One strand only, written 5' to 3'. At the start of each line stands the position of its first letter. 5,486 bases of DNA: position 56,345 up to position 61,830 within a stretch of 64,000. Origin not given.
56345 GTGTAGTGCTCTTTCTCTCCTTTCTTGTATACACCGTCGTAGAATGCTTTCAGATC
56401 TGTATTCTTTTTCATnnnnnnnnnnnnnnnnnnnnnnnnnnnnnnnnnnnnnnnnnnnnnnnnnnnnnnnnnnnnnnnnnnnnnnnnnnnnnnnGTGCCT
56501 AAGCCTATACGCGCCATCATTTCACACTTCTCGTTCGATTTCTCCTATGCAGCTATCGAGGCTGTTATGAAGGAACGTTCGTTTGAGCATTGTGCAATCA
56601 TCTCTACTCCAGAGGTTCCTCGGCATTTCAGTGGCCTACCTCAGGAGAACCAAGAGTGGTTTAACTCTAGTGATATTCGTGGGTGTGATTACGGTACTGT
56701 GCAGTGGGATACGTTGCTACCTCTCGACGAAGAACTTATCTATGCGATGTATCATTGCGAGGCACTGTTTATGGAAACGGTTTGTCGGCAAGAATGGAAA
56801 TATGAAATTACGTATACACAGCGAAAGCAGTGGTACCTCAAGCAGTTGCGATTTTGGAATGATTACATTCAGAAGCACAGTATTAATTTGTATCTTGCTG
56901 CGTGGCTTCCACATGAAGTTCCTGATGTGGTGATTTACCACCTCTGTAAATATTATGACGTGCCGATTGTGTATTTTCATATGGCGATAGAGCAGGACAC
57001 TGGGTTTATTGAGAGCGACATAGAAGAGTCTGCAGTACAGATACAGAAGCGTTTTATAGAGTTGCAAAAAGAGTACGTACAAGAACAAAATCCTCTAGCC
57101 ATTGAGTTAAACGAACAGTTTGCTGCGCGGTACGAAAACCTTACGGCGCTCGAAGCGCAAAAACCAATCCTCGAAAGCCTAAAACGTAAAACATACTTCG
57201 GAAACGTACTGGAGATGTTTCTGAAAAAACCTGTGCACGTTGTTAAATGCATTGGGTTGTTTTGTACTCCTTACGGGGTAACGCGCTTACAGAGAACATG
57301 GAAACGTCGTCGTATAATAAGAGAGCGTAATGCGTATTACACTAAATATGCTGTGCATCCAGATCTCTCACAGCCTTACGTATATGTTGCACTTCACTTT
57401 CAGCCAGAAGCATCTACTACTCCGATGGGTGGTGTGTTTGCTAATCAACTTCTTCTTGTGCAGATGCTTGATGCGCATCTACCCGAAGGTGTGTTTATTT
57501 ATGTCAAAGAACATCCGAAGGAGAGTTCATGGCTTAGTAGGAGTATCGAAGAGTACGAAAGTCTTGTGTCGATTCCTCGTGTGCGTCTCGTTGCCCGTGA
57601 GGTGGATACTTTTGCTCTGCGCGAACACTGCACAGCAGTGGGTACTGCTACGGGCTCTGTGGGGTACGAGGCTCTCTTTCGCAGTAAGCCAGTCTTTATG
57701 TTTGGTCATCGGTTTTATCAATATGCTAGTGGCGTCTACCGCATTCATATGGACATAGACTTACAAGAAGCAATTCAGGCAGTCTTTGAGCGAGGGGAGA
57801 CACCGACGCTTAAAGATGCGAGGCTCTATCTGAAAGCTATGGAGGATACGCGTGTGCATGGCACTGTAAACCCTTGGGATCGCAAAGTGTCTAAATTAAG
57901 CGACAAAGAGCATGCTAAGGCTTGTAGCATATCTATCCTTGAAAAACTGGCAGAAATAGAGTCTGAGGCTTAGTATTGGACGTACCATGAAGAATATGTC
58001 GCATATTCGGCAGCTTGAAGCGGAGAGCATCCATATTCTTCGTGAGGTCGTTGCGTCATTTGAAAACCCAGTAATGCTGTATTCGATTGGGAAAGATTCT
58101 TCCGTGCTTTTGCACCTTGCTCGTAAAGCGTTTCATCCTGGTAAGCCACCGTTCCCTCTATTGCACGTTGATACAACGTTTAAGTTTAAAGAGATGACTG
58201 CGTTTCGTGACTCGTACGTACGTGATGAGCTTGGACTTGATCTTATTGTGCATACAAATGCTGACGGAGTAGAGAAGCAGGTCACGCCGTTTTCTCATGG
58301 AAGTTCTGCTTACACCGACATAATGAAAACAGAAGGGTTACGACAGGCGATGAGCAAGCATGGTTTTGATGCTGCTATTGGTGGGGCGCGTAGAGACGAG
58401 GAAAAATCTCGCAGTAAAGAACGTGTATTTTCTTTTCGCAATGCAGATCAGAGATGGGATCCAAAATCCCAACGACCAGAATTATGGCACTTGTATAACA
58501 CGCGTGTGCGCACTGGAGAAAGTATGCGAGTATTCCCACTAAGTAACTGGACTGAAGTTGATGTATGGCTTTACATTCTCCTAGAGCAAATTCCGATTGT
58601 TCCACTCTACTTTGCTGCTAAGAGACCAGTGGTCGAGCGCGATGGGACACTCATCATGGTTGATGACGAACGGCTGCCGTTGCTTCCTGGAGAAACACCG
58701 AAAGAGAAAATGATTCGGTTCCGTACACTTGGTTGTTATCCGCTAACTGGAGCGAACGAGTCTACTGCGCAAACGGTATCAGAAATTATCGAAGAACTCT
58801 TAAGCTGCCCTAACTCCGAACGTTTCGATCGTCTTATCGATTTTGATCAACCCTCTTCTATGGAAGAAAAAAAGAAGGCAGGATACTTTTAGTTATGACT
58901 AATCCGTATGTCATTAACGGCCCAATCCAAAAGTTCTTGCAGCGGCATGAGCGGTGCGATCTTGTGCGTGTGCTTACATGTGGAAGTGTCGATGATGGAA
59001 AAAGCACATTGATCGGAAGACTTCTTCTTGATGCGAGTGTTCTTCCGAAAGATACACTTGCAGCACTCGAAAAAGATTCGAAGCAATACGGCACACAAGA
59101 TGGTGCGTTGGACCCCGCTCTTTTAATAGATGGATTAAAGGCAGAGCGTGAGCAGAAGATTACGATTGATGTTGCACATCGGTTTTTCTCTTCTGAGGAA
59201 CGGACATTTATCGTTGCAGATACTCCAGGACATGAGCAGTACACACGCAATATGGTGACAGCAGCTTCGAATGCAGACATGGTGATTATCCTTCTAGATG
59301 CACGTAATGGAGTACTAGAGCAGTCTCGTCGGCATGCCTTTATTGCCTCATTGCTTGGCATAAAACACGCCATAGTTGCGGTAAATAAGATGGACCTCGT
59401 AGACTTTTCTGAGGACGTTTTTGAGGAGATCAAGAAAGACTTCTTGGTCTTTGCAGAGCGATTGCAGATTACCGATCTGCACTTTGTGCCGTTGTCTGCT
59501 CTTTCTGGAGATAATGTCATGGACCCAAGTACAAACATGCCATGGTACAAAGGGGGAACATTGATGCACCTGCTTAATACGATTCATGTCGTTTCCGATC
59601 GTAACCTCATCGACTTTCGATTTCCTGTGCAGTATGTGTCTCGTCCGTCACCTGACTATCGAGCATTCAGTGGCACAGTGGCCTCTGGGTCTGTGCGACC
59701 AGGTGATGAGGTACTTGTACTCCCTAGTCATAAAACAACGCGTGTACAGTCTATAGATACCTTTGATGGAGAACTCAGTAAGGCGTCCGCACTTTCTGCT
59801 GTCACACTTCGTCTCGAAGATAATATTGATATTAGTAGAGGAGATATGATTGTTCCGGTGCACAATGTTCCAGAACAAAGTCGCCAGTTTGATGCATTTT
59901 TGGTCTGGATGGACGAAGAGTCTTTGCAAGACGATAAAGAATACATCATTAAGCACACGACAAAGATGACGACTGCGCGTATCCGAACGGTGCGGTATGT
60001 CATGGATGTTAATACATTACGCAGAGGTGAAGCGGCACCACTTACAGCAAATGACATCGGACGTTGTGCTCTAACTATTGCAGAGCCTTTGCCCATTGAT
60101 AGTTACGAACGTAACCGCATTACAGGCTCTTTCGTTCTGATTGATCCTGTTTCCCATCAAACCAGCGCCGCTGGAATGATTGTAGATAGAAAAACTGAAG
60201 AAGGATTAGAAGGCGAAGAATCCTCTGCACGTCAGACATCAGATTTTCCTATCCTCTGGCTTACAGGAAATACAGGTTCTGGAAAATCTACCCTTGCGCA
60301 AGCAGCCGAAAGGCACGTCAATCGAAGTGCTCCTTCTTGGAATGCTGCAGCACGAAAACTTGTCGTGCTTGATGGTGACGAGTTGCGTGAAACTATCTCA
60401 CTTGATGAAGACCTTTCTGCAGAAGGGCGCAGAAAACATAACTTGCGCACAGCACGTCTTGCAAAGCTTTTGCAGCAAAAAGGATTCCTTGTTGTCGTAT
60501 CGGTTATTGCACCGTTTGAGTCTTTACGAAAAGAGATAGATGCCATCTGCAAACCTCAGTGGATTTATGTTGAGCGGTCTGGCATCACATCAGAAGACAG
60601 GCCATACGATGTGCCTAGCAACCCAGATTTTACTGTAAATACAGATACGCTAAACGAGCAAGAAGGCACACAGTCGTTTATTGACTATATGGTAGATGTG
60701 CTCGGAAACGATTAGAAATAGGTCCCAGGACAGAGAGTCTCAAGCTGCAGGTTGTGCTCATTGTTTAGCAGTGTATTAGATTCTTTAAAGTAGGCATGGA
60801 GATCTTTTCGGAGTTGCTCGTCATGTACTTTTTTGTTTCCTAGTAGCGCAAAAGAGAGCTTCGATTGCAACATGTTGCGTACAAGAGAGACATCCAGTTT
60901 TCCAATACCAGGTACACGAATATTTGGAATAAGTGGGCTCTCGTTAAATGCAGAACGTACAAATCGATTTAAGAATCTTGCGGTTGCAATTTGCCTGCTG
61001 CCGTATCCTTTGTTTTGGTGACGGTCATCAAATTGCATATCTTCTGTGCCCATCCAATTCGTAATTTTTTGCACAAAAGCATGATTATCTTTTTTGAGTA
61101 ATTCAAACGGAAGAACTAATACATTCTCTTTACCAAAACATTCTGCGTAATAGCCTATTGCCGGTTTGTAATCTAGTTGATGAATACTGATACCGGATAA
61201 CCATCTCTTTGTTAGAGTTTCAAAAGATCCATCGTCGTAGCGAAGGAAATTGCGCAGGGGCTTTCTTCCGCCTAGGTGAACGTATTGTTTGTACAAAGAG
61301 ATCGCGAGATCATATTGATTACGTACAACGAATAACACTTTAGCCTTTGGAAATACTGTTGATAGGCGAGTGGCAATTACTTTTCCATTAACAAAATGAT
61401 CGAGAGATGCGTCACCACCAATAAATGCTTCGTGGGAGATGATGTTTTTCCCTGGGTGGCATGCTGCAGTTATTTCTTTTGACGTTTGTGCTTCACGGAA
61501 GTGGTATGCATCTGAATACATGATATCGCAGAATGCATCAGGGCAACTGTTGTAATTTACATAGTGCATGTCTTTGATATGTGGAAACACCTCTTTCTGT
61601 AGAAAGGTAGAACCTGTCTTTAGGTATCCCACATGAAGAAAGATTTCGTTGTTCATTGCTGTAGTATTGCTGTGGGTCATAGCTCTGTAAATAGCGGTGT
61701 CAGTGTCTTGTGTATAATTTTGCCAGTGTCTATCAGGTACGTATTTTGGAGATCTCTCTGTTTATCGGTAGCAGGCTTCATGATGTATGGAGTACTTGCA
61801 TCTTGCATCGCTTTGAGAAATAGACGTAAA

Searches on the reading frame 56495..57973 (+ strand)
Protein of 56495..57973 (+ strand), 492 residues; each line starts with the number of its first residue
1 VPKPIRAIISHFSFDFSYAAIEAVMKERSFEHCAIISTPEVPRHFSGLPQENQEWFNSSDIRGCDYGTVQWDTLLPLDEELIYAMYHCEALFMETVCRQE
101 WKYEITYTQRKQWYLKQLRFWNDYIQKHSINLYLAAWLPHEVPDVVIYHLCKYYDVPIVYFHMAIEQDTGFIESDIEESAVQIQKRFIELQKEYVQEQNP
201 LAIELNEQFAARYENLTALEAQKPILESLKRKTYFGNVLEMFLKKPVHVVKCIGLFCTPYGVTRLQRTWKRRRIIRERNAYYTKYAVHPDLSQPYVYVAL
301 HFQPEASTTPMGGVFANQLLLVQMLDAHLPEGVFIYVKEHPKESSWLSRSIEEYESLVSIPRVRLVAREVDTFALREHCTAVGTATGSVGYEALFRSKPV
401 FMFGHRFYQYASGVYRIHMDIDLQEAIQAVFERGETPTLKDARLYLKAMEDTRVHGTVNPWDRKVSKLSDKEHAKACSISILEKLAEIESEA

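Call 37: search_protein_families(library=pfam, proteins=[window:56495-57973:+], max_evalue=0.001)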
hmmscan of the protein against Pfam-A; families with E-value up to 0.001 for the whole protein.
window:56495-57973:+ (492 aa): 1 family
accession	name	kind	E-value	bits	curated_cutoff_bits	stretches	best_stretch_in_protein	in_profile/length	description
PF05159.20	Capsule_synth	-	3e-09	37.2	20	1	320-411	175-269/310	Capsule polysaccharide biosynthesis protein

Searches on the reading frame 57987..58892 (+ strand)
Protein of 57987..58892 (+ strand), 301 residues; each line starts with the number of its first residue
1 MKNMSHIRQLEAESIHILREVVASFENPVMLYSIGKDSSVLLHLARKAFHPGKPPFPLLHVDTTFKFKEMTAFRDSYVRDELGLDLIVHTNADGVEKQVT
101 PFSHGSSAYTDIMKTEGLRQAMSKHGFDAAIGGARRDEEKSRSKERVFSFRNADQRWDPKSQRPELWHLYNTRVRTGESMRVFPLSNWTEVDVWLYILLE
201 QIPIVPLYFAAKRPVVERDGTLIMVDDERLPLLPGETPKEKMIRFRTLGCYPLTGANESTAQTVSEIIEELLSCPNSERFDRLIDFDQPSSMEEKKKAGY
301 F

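Call 37: search_protein_families(library=pfam, proteins=[window:57987-58892:+], max_evalue=0.001)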
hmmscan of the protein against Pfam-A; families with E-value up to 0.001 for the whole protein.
window:57987-58892:+ (301 aa): 1 family
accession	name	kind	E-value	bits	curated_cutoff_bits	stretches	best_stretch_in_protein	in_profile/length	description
PF01507.26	PAPS_reduct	-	3.9e-54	183.7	22.5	1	27-255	1-174/175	Phosphoadenosine phosphosulfate reductase domain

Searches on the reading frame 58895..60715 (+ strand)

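Call 37: search_protein_families(library=pfam, proteins=[window:58895-60715:+], max_evalue=0.001)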
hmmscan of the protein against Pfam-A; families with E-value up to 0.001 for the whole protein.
window:58895-60715:+ (606 aa): 10 families
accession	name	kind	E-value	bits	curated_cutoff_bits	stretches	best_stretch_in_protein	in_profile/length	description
PF00009.33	GTP_EFTU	-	6.1e-40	137.3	26.5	1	24-222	4-177/188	Elongation factor Tu GTP binding domain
PF22594.2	GTP-eEF1A_C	-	3.9e-23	82.2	27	1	331-429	1-100/101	GTP-eEF1A C-terminal domain-like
PF01583.26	APS_kinase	-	1.4e-19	71.1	21.1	1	453-554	4-98/152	Adenylylsulphate kinase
PF01926.29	MMR_HSR1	-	2.4e-06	28.1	21.9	0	83-165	26-113/113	50S ribosome-binding GTPase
PF13671.12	AAA_33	-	5.8e-06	27.1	27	0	454-534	2-74/143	AAA domain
PF03144.31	GTP_EFTU_D2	-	7.9e-06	26.7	30.3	1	260-319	6-72/73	Elongation factor Tu domain 2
PF13555.12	AAA_29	-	0.0002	21.5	27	0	454-473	25-44/61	P-loop containing region of AAA domain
PF24883.2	NPHP3_N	-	0.00031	21.4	24.8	0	447-478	18-49/164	Nephrocystin 3, N-terminal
PF13191.12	AAA_16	-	0.00049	21.1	32.6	0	449-486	22-63/167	AAA ATPase domain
PF03193.22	RsgA_GTPase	-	0.0005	20.4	30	0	121-181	17-77/174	RsgA GTPase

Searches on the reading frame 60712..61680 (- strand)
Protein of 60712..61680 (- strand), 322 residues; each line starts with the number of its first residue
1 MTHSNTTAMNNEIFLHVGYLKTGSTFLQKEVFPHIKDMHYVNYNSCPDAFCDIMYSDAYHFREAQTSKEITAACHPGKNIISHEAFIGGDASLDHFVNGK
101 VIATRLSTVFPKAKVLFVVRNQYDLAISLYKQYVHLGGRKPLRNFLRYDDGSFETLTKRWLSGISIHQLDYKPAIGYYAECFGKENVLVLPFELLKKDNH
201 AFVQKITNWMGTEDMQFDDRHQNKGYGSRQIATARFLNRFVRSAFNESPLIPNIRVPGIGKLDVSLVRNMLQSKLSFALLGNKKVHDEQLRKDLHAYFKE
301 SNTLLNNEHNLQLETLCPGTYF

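Call 38: search_protein_families(library=pfam, proteins=[window:60712-61680:-], max_evalue=0.001)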
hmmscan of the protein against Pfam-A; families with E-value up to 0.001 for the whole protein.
window:60712-61680:- (322 aa): 2 families
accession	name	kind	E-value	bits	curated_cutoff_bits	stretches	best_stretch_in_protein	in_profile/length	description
PF00685.33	Sulfotransfer_1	-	1.1e-09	38.5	22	1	17-213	7-182/255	Sulfotransferase domain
PF13469.12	Sulfotransfer_3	-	1.4e-07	32.4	27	1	104-213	116-213/216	Sulfotransferase family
